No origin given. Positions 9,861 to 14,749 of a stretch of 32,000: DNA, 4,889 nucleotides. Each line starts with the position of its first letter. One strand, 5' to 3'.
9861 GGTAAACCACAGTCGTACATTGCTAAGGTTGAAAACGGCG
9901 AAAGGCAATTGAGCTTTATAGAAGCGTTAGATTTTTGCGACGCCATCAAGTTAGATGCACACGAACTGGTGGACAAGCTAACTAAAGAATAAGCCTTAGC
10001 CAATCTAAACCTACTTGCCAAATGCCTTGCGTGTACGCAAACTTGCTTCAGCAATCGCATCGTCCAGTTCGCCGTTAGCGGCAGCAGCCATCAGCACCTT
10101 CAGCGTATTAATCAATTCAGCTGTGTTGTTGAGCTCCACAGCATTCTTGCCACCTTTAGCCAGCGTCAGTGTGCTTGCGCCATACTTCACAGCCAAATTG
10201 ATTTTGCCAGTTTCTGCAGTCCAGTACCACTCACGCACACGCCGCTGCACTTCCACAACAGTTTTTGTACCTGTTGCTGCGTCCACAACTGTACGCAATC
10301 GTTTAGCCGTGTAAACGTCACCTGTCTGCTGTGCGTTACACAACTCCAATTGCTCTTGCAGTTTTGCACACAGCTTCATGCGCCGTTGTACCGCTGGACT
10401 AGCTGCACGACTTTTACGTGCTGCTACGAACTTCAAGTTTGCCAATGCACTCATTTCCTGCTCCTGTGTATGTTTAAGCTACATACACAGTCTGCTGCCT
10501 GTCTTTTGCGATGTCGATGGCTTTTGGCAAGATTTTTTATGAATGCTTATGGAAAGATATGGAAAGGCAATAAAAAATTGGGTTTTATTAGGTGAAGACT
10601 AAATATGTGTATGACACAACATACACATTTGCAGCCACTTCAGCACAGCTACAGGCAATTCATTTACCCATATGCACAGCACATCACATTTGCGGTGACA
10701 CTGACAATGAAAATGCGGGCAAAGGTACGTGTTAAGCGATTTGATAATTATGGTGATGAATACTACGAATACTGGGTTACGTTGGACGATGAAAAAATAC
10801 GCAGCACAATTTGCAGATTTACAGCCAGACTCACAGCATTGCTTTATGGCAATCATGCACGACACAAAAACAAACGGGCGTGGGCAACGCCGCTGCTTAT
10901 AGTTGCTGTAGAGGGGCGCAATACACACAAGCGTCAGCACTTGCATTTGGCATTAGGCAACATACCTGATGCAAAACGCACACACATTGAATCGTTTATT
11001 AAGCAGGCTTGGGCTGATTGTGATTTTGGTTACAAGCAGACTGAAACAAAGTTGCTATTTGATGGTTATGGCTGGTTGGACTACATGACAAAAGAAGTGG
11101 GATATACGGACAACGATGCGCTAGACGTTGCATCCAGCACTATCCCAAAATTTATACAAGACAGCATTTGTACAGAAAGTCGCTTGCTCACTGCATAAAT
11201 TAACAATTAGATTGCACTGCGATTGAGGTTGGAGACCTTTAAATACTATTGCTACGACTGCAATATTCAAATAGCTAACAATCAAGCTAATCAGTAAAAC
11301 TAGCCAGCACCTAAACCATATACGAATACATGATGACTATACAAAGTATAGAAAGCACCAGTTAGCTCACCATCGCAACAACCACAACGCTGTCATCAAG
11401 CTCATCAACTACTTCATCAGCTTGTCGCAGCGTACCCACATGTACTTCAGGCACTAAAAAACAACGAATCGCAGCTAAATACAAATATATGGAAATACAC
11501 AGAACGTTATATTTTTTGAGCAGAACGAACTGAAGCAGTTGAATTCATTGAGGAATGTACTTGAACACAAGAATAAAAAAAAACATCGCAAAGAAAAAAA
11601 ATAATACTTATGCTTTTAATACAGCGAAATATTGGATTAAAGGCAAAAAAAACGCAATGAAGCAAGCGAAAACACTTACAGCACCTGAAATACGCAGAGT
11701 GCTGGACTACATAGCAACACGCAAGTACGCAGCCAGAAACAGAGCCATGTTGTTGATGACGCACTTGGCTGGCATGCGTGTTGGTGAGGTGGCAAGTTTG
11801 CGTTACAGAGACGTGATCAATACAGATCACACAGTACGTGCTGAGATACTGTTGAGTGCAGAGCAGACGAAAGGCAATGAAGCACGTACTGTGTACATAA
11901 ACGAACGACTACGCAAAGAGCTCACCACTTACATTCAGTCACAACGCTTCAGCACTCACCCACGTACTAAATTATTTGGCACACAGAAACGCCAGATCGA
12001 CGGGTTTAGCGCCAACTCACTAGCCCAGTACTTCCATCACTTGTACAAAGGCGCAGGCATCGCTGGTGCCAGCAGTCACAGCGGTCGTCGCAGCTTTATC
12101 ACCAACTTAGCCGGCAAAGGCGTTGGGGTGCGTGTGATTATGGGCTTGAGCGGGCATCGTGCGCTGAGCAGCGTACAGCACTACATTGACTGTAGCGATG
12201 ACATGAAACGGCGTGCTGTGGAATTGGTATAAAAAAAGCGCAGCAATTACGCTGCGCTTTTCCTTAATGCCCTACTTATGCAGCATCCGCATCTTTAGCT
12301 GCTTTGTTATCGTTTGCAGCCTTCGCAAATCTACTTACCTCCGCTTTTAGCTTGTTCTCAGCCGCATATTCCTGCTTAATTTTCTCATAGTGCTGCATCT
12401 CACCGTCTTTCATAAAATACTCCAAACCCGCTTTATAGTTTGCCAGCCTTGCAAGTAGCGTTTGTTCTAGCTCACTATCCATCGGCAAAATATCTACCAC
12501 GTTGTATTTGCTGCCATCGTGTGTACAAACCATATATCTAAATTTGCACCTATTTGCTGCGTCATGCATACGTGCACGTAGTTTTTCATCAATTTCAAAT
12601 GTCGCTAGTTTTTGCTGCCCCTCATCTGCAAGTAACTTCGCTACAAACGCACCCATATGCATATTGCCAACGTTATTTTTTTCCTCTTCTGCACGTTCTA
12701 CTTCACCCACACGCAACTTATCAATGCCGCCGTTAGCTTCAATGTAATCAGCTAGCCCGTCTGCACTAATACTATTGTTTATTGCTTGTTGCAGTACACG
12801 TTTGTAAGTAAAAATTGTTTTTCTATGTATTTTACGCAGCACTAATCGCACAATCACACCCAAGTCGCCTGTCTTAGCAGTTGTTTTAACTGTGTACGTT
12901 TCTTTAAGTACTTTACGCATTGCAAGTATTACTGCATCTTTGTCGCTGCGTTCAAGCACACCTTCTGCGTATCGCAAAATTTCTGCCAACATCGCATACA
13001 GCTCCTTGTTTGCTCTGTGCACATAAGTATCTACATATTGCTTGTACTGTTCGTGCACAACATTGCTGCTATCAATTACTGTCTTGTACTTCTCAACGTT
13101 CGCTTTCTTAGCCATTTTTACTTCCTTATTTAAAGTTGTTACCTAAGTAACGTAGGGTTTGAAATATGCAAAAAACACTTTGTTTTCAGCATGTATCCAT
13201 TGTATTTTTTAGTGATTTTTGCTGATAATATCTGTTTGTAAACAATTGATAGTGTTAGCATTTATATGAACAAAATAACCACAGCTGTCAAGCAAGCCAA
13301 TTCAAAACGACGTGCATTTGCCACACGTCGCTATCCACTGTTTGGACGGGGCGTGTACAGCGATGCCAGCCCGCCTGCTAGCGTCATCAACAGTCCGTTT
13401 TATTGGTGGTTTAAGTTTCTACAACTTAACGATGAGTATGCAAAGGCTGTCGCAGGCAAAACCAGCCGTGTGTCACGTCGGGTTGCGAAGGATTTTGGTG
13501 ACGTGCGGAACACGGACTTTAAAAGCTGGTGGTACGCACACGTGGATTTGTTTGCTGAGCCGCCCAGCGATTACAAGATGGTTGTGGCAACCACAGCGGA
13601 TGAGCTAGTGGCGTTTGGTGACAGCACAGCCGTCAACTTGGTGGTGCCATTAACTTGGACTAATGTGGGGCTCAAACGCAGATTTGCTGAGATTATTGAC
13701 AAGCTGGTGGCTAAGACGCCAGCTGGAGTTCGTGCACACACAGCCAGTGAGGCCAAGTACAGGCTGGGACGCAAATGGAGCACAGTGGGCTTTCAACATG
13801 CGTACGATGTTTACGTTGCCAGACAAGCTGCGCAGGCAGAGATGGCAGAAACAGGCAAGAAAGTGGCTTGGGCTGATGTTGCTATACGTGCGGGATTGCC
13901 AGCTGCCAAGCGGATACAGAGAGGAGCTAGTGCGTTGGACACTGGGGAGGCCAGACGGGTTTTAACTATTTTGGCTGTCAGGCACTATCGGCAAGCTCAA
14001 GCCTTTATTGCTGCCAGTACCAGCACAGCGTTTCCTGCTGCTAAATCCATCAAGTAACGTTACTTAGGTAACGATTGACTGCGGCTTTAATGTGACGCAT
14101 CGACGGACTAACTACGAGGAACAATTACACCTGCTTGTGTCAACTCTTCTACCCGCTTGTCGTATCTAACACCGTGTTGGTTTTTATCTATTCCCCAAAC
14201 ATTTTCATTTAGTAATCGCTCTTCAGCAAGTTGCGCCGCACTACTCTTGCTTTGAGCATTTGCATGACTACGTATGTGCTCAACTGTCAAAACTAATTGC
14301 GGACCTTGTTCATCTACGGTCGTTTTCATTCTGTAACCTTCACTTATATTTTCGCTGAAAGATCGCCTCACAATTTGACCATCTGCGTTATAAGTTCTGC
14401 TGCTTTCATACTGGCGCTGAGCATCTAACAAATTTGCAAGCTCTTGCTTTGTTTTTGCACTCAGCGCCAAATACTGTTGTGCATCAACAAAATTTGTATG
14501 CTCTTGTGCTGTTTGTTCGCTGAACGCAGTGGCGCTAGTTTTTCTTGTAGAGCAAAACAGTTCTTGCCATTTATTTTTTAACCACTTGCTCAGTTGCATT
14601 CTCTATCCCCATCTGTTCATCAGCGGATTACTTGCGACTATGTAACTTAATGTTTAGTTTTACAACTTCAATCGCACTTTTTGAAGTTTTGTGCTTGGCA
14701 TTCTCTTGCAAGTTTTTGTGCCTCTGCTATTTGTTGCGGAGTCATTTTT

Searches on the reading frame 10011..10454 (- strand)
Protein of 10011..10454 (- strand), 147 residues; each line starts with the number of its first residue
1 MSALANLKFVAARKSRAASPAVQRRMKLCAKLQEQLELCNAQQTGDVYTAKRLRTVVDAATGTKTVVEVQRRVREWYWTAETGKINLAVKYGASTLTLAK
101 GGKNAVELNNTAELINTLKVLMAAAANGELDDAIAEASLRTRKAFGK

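Call 8: search_protein_families(library=pfam, max_evalue=0.1, proteins=[window:10011-10454:-])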
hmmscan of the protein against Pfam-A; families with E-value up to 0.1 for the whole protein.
window:10011-10454:- (147 aa): 2 families
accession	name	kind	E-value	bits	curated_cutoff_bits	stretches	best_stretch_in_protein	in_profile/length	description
PF20346.3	DUF6641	-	1.9e-06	28.4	27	1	21-131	36-140/143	Family of unknown function (DUF6641)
PF14053.11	DUF4248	-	0.0039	17.6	27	1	4-58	10-63/68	Domain of unknown function (DUF4248)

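Call 19: search_protein_families(library=phrogs, max_evalue=0.01, proteins=[window:10011-10454:-])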
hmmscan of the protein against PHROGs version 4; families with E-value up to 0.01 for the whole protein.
window:10011-10454:- (147 aa): 1 family
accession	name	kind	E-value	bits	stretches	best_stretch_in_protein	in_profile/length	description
phrog_31551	-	unknown function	3.8e-22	80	1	1-140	9-148/155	-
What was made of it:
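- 10011..10454 (-): DUF6641 gene, 147 aa, a backbone gene that heads the same operon in sister islands. Here it is convergent with the XRE gene. PF20346 E 1.9e-6 (call 8) and phrog_31551 E 3.8e-22 (call 19).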

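Call 20: search_protein_families(library=padloc, max_evalue=0.01, proteins=[window:10011-10454:-])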
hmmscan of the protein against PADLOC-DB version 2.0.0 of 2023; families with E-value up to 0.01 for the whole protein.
window:10011-10454:- (147 aa): 0 families

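Call 21: search_protein_families(library=ncbifam, max_evalue=0.01, proteins=[window:10011-10454:-])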
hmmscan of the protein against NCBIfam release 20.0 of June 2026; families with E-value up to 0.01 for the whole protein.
window:10011-10454:- (147 aa): 0 families

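Call 37: search_dna_similar(query=window:10011-10454:-, collection=phages, mode=protein, max_evalue=0.001)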
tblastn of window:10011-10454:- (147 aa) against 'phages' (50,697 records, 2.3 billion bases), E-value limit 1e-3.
No match.

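Call 72: list_cluster_members(proteins=[P0003, window:9510-9671:-, window:6017-6211:-, window:9762-9989:+, window:10011-10454:-, window:10605-11198:+, window:12276-13115:-, window:26680-27132:-, window:14668-16440:-, window:5489-5929:-])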
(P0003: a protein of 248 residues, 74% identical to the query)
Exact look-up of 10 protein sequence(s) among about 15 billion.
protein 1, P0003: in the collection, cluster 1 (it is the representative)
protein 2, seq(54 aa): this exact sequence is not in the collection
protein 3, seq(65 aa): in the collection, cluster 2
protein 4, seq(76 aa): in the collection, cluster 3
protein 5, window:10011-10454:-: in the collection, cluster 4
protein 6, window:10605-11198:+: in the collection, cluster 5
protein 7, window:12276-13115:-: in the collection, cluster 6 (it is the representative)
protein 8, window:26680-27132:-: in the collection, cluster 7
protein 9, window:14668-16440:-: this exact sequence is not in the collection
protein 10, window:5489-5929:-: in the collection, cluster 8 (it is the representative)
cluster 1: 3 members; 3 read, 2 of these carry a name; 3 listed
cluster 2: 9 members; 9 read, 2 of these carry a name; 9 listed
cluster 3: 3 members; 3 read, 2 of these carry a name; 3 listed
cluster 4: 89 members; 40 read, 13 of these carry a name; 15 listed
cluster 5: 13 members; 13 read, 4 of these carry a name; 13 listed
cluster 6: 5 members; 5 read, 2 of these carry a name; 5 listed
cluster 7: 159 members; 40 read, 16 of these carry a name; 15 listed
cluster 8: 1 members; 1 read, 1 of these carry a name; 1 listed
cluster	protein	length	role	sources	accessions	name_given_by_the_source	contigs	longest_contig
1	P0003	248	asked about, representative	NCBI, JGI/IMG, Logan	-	hypothetical protein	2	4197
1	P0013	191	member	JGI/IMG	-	hypothetical protein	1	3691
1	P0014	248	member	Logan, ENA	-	-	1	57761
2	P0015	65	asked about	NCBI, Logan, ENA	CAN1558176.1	hypothetical protein MCERE10_03302 [Burkholderiaceae bacterium]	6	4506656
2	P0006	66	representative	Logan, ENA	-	-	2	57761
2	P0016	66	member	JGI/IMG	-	hypothetical protein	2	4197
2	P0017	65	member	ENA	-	-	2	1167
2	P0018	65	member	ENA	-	-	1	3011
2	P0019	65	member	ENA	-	-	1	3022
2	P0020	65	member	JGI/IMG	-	-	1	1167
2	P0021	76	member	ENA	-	-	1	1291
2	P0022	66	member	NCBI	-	-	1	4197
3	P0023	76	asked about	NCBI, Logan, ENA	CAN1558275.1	Cro/C1-type helix-turn-helix domain [Burkholderiaceae bacterium]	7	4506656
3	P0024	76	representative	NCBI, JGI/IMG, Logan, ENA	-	hypothetical protein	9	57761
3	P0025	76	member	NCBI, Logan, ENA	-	-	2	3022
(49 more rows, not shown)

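Call 91: search_protein_families(library=pfam, max_evalue=0.001, proteins=[L015:7562-8827:+, L016:10441-10662:+])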
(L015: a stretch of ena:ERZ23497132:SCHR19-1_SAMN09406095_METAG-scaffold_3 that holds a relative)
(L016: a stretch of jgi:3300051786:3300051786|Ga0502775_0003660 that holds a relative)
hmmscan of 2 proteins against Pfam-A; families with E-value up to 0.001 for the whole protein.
L015:7562-8827:+ (421 aa): 1 family
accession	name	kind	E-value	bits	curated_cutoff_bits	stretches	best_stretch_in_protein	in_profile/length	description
PF22022.2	Phage_int_M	-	3.6e-05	24.3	27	1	76-177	1-94/96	Phage integrase central domain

L016:10441-10662:+ (73 aa): 2 families
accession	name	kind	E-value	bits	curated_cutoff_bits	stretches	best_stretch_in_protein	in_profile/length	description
PF05930.18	Phage_AlpA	-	8.1e-17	61.3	21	1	18-67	2-51/51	Prophage CP4-57 regulatory protein (AlpA)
PF12728.13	HTH_17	-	2e-05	25.2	27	1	22-60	4-38/51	Helix-turn-helix domain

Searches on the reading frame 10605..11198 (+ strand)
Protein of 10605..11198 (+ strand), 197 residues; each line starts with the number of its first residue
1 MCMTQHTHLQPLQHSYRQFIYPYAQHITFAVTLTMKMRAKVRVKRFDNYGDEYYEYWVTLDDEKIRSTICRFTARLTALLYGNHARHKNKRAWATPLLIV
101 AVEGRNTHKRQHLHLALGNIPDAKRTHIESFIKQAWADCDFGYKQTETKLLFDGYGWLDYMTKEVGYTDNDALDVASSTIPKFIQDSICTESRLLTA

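Call 8: search_protein_families(library=pfam, max_evalue=0.1, proteins=[window:10605-11198:+])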
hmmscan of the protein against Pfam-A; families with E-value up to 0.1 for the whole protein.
window:10605-11198:+ (197 aa): 0 families

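Call 19: search_protein_families(library=phrogs, max_evalue=0.01, proteins=[window:10605-11198:+])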
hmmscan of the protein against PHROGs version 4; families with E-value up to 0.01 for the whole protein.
window:10605-11198:+ (197 aa): 0 families

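Call 20: search_protein_families(library=padloc, max_evalue=0.01, proteins=[window:10605-11198:+])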
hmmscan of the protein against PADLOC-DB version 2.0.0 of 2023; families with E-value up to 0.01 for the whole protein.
window:10605-11198:+ (197 aa): 0 families

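Call 21: search_protein_families(library=ncbifam, max_evalue=0.01, proteins=[window:10605-11198:+])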
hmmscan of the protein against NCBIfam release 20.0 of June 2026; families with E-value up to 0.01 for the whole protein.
window:10605-11198:+ (197 aa): 0 families

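Call 38: search_dna_similar(query=window:10605-11198:+, collection=phages, mode=protein, max_evalue=0.01)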
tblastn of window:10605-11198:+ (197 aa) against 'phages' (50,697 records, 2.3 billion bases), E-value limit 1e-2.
No match.
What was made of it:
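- Tried and rejected: tblastn of DUF6641 and the 197-aa protein against GenBank phages found nothing (calls 37, 38).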

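Call 91: search_protein_families(library=pfam, max_evalue=0.001, proteins=[L015:7562-8827:+, L016:10441-10662:+])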
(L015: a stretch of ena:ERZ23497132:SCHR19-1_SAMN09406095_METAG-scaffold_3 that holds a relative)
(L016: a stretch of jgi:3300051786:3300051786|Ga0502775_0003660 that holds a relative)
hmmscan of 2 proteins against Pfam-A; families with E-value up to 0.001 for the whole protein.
L015:7562-8827:+ (421 aa): 1 family
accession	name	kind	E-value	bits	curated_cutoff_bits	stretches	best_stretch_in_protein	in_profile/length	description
PF22022.2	Phage_int_M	-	3.6e-05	24.3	27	1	76-177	1-94/96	Phage integrase central domain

L016:10441-10662:+ (73 aa): 2 families
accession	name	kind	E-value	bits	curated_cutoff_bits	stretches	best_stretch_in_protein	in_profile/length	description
PF05930.18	Phage_AlpA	-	8.1e-17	61.3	21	1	18-67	2-51/51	Prophage CP4-57 regulatory protein (AlpA)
PF12728.13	HTH_17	-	2e-05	25.2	27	1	22-60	4-38/51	Helix-turn-helix domain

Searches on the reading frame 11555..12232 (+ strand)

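Call 8: search_protein_families(library=pfam, max_evalue=0.1, proteins=[window:11555-12232:+])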
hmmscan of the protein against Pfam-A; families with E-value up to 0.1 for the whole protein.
window:11555-12232:+ (225 aa): 1 family
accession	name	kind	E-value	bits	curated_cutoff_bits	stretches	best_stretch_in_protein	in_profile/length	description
PF00589.27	Phage_integrase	-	8.5e-26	91.2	27.1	1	40-214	2-169/172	Phage integrase family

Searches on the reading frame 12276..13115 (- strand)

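Call 8: search_protein_families(library=pfam, max_evalue=0.1, proteins=[window:12276-13115:-])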
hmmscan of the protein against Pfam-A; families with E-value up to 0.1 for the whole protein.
window:12276-13115:- (279 aa): 1 family
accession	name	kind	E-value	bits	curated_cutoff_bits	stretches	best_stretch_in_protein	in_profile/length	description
PF21859.2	Replitron_HUH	-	0.0078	17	28.5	0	221-257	86-122/128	Replitron, HUH endonuclease domain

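Call 19: search_protein_families(library=phrogs, max_evalue=0.01, proteins=[window:12276-13115:-])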
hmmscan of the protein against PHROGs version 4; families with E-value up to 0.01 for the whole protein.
window:12276-13115:- (279 aa): 1 family
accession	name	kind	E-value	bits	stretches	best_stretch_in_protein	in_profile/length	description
phrog_16437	-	unknown function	0.003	18.8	1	211-261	30-75/80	-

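Call 20: search_protein_families(library=padloc, max_evalue=0.01, proteins=[window:12276-13115:-])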
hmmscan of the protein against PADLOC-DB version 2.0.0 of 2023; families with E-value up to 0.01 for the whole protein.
window:12276-13115:- (279 aa): 0 families

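Call 21: search_protein_families(library=ncbifam, max_evalue=0.01, proteins=[window:12276-13115:-])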
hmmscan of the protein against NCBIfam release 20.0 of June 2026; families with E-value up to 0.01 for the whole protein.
window:12276-13115:- (279 aa): 0 families

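Call 91: search_protein_families(library=pfam, max_evalue=0.001, proteins=[L015:7562-8827:+, L016:10441-10662:+])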
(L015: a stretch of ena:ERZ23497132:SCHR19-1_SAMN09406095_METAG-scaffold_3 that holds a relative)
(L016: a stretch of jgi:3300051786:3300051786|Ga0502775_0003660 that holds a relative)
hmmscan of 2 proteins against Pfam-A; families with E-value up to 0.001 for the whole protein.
L015:7562-8827:+ (421 aa): 1 family
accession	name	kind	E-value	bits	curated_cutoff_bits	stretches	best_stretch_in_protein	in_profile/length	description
PF22022.2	Phage_int_M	-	3.6e-05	24.3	27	1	76-177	1-94/96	Phage integrase central domain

L016:10441-10662:+ (73 aa): 2 families
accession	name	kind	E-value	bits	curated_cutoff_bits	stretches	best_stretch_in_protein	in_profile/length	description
PF05930.18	Phage_AlpA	-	8.1e-17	61.3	21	1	18-67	2-51/51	Prophage CP4-57 regulatory protein (AlpA)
PF12728.13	HTH_17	-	2e-05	25.2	27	1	22-60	4-38/51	Helix-turn-helix domain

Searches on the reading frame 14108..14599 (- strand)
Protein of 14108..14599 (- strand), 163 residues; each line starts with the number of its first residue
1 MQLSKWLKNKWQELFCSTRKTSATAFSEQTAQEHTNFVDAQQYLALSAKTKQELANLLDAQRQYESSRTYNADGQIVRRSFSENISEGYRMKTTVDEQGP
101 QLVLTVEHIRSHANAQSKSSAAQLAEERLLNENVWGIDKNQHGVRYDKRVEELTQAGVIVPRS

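Call 9: search_protein_families(library=pfam, max_evalue=0.01, proteins=[window:14108-14599:-])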
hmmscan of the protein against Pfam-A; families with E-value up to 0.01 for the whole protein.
window:14108-14599:- (163 aa): 1 family
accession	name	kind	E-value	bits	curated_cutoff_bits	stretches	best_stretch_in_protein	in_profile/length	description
PF06429.18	Flg_bbr_C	-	0.0086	16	23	0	52-66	14-28/46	Flagellar basal body rod FlgEFG protein C-terminal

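Call 19: search_protein_families(library=phrogs, max_evalue=0.01, proteins=[window:14108-14599:-])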
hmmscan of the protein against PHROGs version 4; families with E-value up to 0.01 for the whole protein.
window:14108-14599:- (163 aa): 0 families

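Call 20: search_protein_families(library=padloc, max_evalue=0.01, proteins=[window:14108-14599:-])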
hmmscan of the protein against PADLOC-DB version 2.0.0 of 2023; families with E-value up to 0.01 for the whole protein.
window:14108-14599:- (163 aa): 0 families

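Call 21: search_protein_families(library=ncbifam, max_evalue=0.01, proteins=[window:14108-14599:-])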
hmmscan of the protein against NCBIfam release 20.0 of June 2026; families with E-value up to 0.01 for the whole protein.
window:14108-14599:- (163 aa): 0 families
